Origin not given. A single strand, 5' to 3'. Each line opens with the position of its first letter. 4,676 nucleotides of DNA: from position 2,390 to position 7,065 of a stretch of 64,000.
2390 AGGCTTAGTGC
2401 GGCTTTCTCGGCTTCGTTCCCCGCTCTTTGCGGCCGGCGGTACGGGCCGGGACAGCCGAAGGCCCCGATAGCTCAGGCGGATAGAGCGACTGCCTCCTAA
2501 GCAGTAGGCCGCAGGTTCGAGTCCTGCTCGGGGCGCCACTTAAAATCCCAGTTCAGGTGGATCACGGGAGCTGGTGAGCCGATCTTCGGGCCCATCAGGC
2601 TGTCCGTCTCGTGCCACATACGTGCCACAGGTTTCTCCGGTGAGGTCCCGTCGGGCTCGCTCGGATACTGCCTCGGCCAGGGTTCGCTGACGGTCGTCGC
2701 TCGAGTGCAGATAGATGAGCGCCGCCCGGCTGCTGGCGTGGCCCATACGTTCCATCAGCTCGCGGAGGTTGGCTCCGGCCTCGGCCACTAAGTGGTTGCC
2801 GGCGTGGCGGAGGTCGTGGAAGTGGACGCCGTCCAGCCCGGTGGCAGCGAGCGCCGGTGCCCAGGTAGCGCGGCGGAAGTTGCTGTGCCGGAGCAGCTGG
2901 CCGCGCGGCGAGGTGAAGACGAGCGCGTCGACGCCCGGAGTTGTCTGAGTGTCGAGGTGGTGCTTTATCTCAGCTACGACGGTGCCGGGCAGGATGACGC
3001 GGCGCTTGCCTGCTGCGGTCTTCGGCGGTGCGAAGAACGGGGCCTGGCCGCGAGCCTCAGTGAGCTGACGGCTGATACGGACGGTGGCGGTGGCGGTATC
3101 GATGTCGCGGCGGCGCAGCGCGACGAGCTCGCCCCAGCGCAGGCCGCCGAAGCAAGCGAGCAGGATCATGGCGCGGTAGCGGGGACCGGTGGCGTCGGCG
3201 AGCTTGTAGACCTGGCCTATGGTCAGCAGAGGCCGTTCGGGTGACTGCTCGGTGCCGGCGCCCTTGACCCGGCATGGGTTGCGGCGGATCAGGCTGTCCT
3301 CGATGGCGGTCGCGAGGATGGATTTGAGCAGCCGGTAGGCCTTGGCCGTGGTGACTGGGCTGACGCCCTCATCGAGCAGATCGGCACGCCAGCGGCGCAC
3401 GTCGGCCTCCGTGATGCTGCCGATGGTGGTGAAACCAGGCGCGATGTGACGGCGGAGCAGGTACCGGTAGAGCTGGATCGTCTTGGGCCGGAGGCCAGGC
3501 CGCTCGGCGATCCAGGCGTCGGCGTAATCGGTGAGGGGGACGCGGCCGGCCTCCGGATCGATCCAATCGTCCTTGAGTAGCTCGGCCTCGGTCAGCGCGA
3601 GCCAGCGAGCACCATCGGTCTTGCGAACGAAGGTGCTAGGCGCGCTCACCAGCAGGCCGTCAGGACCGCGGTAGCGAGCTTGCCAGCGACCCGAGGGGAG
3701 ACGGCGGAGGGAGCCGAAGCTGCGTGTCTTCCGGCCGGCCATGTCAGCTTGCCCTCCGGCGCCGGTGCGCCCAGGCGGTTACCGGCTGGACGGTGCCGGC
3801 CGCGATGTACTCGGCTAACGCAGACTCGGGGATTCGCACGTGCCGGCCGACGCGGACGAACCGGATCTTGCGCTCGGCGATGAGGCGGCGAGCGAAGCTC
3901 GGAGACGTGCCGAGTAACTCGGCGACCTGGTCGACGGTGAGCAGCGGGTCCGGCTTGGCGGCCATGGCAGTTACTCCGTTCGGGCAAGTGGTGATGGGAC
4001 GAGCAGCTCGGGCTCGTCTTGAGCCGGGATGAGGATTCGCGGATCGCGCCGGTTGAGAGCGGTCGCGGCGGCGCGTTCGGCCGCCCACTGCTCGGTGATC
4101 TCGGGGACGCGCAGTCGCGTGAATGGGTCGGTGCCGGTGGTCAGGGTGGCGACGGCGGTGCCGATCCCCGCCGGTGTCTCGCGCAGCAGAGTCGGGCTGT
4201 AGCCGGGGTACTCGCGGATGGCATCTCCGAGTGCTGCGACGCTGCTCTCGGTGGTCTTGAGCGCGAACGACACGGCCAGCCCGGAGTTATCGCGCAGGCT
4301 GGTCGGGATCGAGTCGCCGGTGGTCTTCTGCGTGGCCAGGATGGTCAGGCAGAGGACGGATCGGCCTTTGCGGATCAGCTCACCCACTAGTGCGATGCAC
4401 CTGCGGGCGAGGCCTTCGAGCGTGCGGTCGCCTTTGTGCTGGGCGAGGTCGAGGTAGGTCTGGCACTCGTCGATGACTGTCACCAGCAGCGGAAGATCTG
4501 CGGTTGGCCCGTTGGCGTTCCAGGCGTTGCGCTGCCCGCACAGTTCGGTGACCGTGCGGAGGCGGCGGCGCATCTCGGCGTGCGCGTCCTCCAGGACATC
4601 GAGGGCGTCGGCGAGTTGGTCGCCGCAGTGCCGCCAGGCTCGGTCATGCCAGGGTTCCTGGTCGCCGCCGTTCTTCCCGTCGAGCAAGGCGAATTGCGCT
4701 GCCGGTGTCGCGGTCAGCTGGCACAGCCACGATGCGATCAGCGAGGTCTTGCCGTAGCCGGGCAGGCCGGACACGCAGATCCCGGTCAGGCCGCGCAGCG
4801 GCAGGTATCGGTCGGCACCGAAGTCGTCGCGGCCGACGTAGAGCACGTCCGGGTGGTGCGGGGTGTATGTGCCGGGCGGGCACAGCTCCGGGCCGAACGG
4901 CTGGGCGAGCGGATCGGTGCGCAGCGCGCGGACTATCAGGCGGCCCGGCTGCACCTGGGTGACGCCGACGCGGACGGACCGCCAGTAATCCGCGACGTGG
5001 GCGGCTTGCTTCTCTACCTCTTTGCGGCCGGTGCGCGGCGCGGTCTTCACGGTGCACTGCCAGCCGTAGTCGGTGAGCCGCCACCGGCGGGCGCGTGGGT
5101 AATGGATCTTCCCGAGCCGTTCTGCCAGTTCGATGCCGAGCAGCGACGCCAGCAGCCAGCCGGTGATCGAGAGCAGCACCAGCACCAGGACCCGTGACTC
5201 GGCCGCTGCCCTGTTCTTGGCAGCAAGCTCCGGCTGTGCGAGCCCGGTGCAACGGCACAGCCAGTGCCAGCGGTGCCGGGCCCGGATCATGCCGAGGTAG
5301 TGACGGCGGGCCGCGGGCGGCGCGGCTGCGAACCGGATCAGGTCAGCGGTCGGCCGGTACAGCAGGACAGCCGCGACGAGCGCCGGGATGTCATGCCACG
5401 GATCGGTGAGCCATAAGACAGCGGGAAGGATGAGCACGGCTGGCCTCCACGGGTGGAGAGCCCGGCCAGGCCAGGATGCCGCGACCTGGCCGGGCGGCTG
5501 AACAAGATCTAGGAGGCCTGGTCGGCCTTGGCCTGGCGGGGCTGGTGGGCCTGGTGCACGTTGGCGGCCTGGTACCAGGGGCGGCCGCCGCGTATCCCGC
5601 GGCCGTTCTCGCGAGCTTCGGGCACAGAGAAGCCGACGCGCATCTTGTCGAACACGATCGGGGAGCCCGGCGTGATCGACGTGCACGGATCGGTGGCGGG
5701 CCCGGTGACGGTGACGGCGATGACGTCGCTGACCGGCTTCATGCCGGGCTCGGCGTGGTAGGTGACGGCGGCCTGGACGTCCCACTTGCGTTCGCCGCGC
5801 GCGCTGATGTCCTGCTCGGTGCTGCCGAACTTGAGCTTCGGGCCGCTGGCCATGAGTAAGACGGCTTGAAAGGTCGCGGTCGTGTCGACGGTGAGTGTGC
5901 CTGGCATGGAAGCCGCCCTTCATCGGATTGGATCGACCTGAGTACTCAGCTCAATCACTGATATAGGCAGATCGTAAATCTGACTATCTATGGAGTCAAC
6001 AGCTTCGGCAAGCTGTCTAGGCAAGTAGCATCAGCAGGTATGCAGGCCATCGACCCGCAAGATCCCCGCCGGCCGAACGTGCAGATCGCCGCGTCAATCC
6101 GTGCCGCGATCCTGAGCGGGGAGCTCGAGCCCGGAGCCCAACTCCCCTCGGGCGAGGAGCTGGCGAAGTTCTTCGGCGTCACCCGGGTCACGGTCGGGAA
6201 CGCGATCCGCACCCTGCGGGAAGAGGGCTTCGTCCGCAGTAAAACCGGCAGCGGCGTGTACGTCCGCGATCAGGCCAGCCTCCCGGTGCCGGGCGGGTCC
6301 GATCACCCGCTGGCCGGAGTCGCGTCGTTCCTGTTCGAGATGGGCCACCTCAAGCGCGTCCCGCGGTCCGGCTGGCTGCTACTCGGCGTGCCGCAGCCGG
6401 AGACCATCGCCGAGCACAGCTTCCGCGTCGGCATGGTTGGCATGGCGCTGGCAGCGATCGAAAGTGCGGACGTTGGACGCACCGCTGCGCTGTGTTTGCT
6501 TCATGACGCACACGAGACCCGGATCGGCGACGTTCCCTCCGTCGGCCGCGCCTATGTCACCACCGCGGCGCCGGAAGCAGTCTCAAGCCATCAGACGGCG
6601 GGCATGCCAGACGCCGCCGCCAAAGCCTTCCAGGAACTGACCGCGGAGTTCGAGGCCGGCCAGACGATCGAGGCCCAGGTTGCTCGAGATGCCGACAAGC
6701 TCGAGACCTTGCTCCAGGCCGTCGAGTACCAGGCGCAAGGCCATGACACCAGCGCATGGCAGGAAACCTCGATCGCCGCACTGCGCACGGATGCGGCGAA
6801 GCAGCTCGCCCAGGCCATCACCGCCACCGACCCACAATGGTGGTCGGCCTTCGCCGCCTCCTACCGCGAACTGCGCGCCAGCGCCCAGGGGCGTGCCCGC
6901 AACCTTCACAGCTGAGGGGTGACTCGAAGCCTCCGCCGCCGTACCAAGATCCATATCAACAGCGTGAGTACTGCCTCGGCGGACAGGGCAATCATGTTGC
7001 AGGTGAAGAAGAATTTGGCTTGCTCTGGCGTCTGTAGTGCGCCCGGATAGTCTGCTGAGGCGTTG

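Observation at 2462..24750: Tandem accretion array at tRNA-Arg(CCT): one intact AICE followed by four integrase-less islands closed by a conserved arm plus a decaying tRNA 3' half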

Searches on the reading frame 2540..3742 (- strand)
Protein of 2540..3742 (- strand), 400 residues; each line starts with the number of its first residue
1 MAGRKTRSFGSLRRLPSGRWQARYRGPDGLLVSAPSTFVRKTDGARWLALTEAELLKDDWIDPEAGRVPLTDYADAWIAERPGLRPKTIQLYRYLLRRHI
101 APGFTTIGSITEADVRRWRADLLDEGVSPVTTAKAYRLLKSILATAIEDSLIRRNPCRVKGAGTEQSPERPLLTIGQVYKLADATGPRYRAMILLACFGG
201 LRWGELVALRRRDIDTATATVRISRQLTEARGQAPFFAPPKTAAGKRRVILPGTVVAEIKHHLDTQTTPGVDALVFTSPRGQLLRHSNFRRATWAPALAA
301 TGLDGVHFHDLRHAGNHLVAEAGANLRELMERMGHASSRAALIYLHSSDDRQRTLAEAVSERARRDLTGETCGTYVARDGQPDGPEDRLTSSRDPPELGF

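Call 10: search_protein_families(library=pfam, proteins=[window:2540-3742:-], max_evalue=0.01)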
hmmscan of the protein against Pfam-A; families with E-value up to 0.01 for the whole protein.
window:2540-3742:- (400 aa): 6 families
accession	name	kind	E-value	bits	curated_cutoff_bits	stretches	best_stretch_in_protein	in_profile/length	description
PF00589.27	Phage_integrase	-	2.4e-18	66.9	27.1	1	183-349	13-170/172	Phage integrase family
PF14659.12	Phage_int_SAM_3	-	2.7e-06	28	22.6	1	71-122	3-57/58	Phage integrase, N-terminal SAM-like domain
PF13495.12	Phage_int_SAM_4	-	0.0034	18.2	27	1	83-147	13-79/85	Phage integrase, N-terminal SAM-like domain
PF22022.2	Phage_int_M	-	0.0037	17.9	27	0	72-158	3-91/96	Phage integrase central domain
PF02899.23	Phage_int_SAM_1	-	0.0073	17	22.3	0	82-146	12-79/83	Phage integrase, N-terminal SAM-like domain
PF13102.12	Phage_int_SAM_5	-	0.0095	16.7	22.3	0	71-156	3-92/98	Phage integrase SAM-like domain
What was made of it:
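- On AICE (window 2539-10098): Phage_integrase, E 2.4e-18 (call 10).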

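Call 49: find_encoding_contigs(protein=window:2540-3742:-, flank=10000, max_places=10)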
Protein window:2540-3742:- (400 aa): 1 contig read that carries it; 1 place shown.
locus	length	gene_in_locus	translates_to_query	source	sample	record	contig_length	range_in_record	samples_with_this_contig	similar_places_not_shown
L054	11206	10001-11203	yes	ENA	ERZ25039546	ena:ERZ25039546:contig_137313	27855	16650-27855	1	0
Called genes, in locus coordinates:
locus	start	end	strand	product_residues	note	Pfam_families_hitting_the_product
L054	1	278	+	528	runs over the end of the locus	PF00083:Sugar_tr (weak), PF07690:MFS_1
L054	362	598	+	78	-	-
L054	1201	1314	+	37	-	-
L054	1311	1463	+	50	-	-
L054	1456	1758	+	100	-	-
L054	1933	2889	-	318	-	PF12728:HTH_17, PF02607:B12-binding_2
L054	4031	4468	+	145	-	-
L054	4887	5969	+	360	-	PF01446:Rep_1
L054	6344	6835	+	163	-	-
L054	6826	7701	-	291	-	PF00392:GntR, PF13545:HTH_Crp_2 (weak), PF08279:HTH_11 (weak), PF12917:YfbR-like, PF13023:HD_3, PF01966:HD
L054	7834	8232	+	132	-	-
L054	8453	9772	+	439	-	-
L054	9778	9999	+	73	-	PF12728:HTH_17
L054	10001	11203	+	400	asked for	PF26003:Integrase_N_phage, PF14659:Phage_int_SAM_3 (weak), PF00589:Phage_integrase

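Call 65: search_dna_similar(query=window:2540-3742:-, collection=phages, mode=protein, max_rows=12)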
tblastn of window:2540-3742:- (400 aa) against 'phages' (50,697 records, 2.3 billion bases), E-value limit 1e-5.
Records with a match: 1625; places in all: 1633; records where one place covers at least 80% of the query: 542.
Best place of each record, by identity: <60% 1625.
By first word of the organism name: Mycobacterium 684; Gordonia 200; Streptococcus 193; Paenibacillus 87; Arthrobacter 72; Bacteriophage 57; Staphylococcus 52; Bacillus 31; Lactobacillus 24; Corynebacterium 23; and 57 more.
By host as written in the record: Mycobacterium smegmatis mc2 155 463; Gordonia terrae 3612 164; - 102; Mycobacterium smegmatis mc#155 98; Paenibacillus larvae 38; Arthrobacter globiformis NRRL B-2979 SEA 31; Mycobacterium smegmatis mc2155 22; Arthrobacter globiformis B-2979 22; and 390 more.
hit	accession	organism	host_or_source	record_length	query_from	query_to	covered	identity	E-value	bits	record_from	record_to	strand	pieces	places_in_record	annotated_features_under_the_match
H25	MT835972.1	Bacteriophage sp.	human fecal samples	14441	2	364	91%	38.3%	5e-57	207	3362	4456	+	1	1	record has no annotation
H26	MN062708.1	Mycobacterium phage NothingSpecial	Mycobacterium smegmatis mc2 155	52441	7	381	94%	34.7%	4e-43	166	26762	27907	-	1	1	35: tyrosine integrase | 34: hypothetical protein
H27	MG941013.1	Actinomyces phage xhp1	Actinomyces odontolyticus subsp. ...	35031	1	356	89%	35.3%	2e-55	202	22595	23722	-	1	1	site-specific integrase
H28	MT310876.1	Mycobacterium phage VC3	Mycobacterium smegmatis mc#155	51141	1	363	91%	34.4%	4e-42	164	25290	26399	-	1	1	36: tyrosine integrase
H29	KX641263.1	Mycobacterium phage Kalpine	Mycobacterium smegmatis mc2 155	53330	1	363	91%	34.2%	2e-42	164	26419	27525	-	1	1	35: integrase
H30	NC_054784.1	Mycobacterium phage Pharaoh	Mycobacterium smegmatis mc2 155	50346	1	367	92%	33.8%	1e-43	168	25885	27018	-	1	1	32: tyrosine-type recombinase/integrase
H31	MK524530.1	Mycobacterium phage Pharaoh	Mycobacterium smegmatis mc2 155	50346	1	367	92%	33.8%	1e-43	168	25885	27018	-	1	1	32: tyrosine integrase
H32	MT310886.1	Mycobacterium phage AN3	Mycobacterium smegmatis mc#155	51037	1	363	91%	34.1%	1e-41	162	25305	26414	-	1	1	33: tyrosine integrase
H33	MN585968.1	Mycobacterium phage Leogania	Mycobacterium smegmatis mc2 155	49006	7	381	94%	33.0%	3e-39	155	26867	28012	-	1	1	35: tyrosine integrase | 34: hypothetical protein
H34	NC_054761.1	Mycobacterium phage Zetzy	Mycobacterium smegmatis mc2 155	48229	7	370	91%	33.8%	3e-45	173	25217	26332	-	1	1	35: tyrosine-type recombinase/integrase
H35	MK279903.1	Mycobacterium phage Zetzy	Mycobacterium smegmatis mc2 155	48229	7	370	91%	33.8%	3e-45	173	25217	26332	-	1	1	35: integrase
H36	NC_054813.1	Mycobacterium phage Malec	Mycobacterium smegmatis mc2 155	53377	2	365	91%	33.8%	2e-42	164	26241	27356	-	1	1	36: tyrosine-type recombinase/integrase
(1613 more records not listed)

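Call 66: search_dna_similar(query=window:2540-3742:-, collection=plasmids, mode=protein, max_rows=12)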
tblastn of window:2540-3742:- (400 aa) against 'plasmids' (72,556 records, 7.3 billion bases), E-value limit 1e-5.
Records with a match: 245; places in all: 283; records where one place covers at least 80% of the query: 46.
Best place of each record, by identity: <60% 245.
By first word of the organism name: Bacillus 50; Enterococcus 43; Streptomyces 23; Ligilactobacillus 11; Clostridioides 10; Lactiplantibacillus 7; Paenarthrobacter 5; Clostridium 5; Klebsiella 5; Corynebacterium 4; and 55 more.
By predicted mobility (MOB-suite, as given by PLSDB): non-mobilizable 184; conjugative 42; mobilizable 19.
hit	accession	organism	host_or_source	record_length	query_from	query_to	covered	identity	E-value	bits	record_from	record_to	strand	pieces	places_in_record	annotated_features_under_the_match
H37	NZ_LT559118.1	Nonomuraea gerenzanensis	-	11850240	1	347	87%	43.0%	1e-94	317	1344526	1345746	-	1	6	none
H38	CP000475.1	Paenarthrobacter aurescens TC1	-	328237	7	382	94%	37.8%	1e-61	222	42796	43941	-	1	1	Integrase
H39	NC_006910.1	Micromonospora rosaria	-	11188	7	363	89%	39.5%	1e-62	225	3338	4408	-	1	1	site-specific integrase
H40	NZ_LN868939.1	Nocardia farcinica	not known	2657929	7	365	90%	38.0%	8e-62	222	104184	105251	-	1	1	none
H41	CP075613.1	Streptomyces sp. JCM17656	soil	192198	5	359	88%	31.5%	1e-20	126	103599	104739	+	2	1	none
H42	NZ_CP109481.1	Streptomyces sp. NBC_01450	-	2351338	5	277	68%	40.4%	4e-50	188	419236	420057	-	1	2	none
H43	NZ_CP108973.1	Streptomyces longwoodensis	-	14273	1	366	92%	28.2%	2e-16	89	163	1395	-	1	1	site-specific integrase | helix-turn-helix domain-containing protein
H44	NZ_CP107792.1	Streptomyces sp. NBC_00562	-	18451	19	372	89%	28.9%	4e-26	118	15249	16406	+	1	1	site-specific integrase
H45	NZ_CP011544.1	Corynebacterium mustelae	Mustela putorius furo,pure ...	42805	8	361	89%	28.4%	9e-20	99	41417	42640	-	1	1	site-specific integrase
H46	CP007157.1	Corynebacterium falsenii DSM 44353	-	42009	11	373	91%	27.0%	1e-13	81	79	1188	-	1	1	hypothetical protein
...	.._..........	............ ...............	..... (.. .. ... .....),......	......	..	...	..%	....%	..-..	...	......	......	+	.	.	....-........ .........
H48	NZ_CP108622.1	Streptomyces xanthophaeus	-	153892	42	360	80%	29.5%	4e-16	88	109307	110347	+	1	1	tyrosine-type recombinase/integrase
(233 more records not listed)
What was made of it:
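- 2539..10053 (.): AICE-type element inserted into the tRNA. Genes: int 2540-3742(-), HTH_17 Xis 3744-4088(-), FtsK-like ATPase within ORF 3971-5923(-), GntR+HD regulator 6040-6915(+), Rep_1 7772-9082(-). Int is 39.5% identical to the pMR2 integrase (call 66).
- Closest known: pMR2 of Micromonospora rosaria and related AICEs. Same: The window Int is 39.5% identical to the pMR2 integrase over 89% of its length (call 66).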

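Call 67: search_protein_families(library=ncbifam, proteins=[window:2540-3742:-], max_evalue=0.01)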
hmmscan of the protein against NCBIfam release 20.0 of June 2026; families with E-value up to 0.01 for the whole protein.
window:2540-3742:- (400 aa): 9 families
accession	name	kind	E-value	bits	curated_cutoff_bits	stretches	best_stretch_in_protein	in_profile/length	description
NF040815.2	recomb_XerA_Arch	equivalog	3.9e-18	66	220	1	84-352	12-259/263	site-specific tyrosine recombinase/integron integrase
NF001399.0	PRK00283.1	subfamily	4.4e-14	52.4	279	1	70-361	9-297/300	tyrosine recombinase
TIGR02225.1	recomb_XerD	equivalog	3.1e-13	49.7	329.6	1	77-356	7-283/290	site-specific tyrosine recombinase XerD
TIGR02224.1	recomb_XerC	equivalog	2.1e-12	47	335.15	1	104-362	38-292/295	tyrosine recombinase XerC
TIGR02249.1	integrase_gron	subfamily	1.4e-09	37.8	265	1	87-225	17-154/315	integron integrase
NF007371.0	PRK09871.1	subfamily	9.4e-09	35.1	222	1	183-357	22-184/198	tyrosine-type DNA invertase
NF003462.0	PRK05084.1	equivalog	1.2e-05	24.3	267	1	308-360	305-357/360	tyrosine recombinase XerS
NF007370.0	PRK09870.1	subfamily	1.3e-05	24.9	221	1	187-364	32-196/200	tyrosine-type DNA invertase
NF002331.0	PRK01287.1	subfamily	0.00072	18.6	371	1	182-348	157-313/365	site-specific tyrosine recombinase XerC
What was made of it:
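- On AICE (window 2539-10098): No Pfam or NCBIfam hit (calls 10, 67).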

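Call 82: find_homologous_proteins(query=window:2540-3742:-, max_evalue=1e-20)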
Query window:2540-3742:- (400 aa): 2928 proteins with E <= 1e-20 among 8000 candidates; the best 120 are listed.
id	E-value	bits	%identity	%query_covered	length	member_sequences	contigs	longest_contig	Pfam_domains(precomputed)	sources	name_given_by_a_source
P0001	1.2e-245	833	93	100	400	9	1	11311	PF14659.13,PF26003.1,PF00589.28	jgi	jgi:integrase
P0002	1.5e-223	760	85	100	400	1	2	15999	PF26003.1,PF00589.28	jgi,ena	-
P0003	1.3e-221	754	84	100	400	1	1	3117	PF26003.1,PF00589.28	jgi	jgi:integrase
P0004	1.6e-219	747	84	100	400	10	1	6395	PF26003.1,PF00589.28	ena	-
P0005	3.1e-216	736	84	100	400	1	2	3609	PF14659.13,PF26003.1,PF00589.28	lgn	-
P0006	6.8e-214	728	82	100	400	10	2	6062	PF14659.13,PF26003.1,PF00589.28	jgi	jgi:integrase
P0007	3.4e-212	723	81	100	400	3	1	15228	PF26003.1,PF00589.28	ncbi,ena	-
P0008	3.4e-212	723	81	100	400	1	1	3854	PF26003.1,PF00589.28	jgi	jgi:integrase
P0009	6.0e-208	709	85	92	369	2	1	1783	PF14659.13,PF00589.28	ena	-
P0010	4.1e-192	657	79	92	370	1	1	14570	PF26003.1,PF00589.28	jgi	jgi:integrase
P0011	4.5e-192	657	79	92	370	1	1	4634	PF26003.1,PF00589.28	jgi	jgi:integrase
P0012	1.3e-187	642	76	92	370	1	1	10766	PF26003.1,PF00589.28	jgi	jgi:integrase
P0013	1.5e-187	642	74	100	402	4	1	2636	PF14659.13,PF22022.3,PF26003.1,PF00589.28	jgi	-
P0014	1.7e-187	642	85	84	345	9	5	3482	PF00589.28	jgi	jgi:integrase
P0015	1.5e-185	635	73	100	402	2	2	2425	PF14659.13,PF22022.3,PF26003.1,PF00589.28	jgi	jgi:integrase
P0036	2.8e-178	611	73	92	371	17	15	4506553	PF14659.13,PF26003.1,PF00589.28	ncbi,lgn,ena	ncbi:MAG: tyrosine-type recombinase/integrase [Streptosporangiaceae bacterium]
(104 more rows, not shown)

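Call 84: find_encoding_contigs(protein=P0036, flank=6000, max_places=8)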
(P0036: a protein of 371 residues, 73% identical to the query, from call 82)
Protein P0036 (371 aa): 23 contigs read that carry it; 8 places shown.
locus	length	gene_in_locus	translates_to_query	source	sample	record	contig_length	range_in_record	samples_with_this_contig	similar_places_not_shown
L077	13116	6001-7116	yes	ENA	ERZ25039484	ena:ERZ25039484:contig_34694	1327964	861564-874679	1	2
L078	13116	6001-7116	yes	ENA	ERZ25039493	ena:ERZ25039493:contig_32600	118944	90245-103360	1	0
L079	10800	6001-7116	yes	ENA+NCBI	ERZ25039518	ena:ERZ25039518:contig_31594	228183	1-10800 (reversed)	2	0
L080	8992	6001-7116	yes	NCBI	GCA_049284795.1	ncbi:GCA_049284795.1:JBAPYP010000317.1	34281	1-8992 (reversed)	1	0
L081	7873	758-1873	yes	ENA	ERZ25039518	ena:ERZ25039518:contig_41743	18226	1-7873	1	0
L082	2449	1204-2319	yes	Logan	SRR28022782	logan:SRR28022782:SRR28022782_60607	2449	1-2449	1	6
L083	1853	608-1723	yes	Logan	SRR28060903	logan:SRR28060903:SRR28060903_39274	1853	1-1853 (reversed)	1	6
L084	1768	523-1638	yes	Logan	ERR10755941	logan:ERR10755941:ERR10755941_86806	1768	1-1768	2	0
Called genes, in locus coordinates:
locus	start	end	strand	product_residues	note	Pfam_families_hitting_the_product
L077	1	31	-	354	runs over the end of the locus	PF00356:LacI, PF00532:Peripla_BP_1, PF13407:Peripla_BP_4, PF13377:Peripla_BP_3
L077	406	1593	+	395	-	PF01261:AP_endonuc_2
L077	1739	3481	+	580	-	PF00920:ILVD_EDD_N, PF24877:ILV_EDD_C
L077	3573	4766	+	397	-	PF00370:FGGY_N, PF02782:FGGY_C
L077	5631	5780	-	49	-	-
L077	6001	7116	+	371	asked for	PF26003:Integrase_N_phage, PF14659:Phage_int_SAM_3 (weak), PF00589:Phage_integrase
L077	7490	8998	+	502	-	PF01656:CbiA, PF13500:AAA_26, PF07685:GATase_3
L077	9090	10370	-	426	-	PF05977:MFS_3, PF00083:Sugar_tr (weak), PF07690:MFS_1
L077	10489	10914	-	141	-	PF14534:DUF4440 (faint), PF12680:SnoaL_2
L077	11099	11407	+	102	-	PF22525:H2TH_5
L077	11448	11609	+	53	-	-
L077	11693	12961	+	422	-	PF00464:SHMT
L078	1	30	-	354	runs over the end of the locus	PF00356:LacI, PF00532:Peripla_BP_1, PF13407:Peripla_BP_4, PF13377:Peripla_BP_3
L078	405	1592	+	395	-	PF01261:AP_endonuc_2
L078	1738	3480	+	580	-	PF00920:ILVD_EDD_N, PF24877:ILV_EDD_C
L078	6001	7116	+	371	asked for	PF26003:Integrase_N_phage, PF14659:Phage_int_SAM_3 (weak), PF00589:Phage_integrase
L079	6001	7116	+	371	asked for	PF26003:Integrase_N_phage, PF14659:Phage_int_SAM_3 (weak), PF00589:Phage_integrase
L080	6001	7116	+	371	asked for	PF26003:Integrase_N_phage, PF14659:Phage_int_SAM_3 (weak), PF00589:Phage_integrase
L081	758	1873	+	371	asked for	PF26003:Integrase_N_phage, PF14659:Phage_int_SAM_3 (weak), PF00589:Phage_integrase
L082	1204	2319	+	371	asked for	PF26003:Integrase_N_phage, PF14659:Phage_int_SAM_3 (weak), PF00589:Phage_integrase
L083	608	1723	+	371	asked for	PF26003:Integrase_N_phage, PF14659:Phage_int_SAM_3 (weak), PF00589:Phage_integrase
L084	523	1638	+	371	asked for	PF26003:Integrase_N_phage, PF14659:Phage_int_SAM_3 (weak), PF00589:Phage_integrase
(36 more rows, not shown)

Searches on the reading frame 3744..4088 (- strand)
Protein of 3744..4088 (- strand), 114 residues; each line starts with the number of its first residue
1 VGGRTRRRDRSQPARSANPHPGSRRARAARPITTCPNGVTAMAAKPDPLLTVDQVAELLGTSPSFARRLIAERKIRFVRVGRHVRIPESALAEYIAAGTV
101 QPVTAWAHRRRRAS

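Call 10: search_protein_families(library=pfam, proteins=[window:3744-4088:-], max_evalue=0.01)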
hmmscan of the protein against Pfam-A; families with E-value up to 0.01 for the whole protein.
window:3744-4088:- (114 aa): 2 families
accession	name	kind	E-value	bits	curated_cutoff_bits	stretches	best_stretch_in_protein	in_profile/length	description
PF12728.13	HTH_17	-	1.7e-15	57.4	27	1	49-97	1-49/51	Helix-turn-helix domain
PF21531.3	Rv2175c_wHTH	-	0.00031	21.1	27.1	1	48-88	14-54/57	DNA-binding protein Rv2175c, wHTH domain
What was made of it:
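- On AICE (window 2539-10098): HTH_17, E 1.7e-15, at 3744-4088 (call 10).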

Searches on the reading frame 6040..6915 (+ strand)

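Call 10: search_protein_families(library=pfam, proteins=[window:6040-6915:+], max_evalue=0.01)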
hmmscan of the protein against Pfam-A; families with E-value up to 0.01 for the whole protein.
window:6040-6915:+ (291 aa): 9 families
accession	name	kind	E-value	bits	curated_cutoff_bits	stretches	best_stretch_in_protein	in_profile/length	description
PF13023.12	HD_3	-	3.7e-29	102.2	22.5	1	102-244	2-149/165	HD domain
PF00392.27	GntR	-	2.5e-18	65.9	27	1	14-75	3-64/64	Bacterial regulatory proteins, gntR family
PF12917.13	YfbR-like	-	1.7e-12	47.9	25.9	1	97-236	2-150/182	5'-deoxynucleotidase YfbR-like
PF01966.28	HD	-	7.5e-08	33.1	22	1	124-223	2-115/116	HD domain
PF13545.12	HTH_Crp_2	-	8.4e-07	29.3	27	1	37-81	24-67/70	Crp-like helix-turn-helix domain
PF08279.18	HTH_11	-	6.9e-06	26.3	25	1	37-72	17-53/55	HTH domain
PF02082.26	Rrf2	-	0.004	17.7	30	0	31-72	19-61/132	Iron-dependent Transcriptional regulator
PF01047.28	MarR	-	0.0053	17.1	24.6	0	40-68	22-50/59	MarR family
PF13730.12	HTH_36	-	0.0081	16.4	25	0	34-64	24-54/55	Helix-turn-helix domain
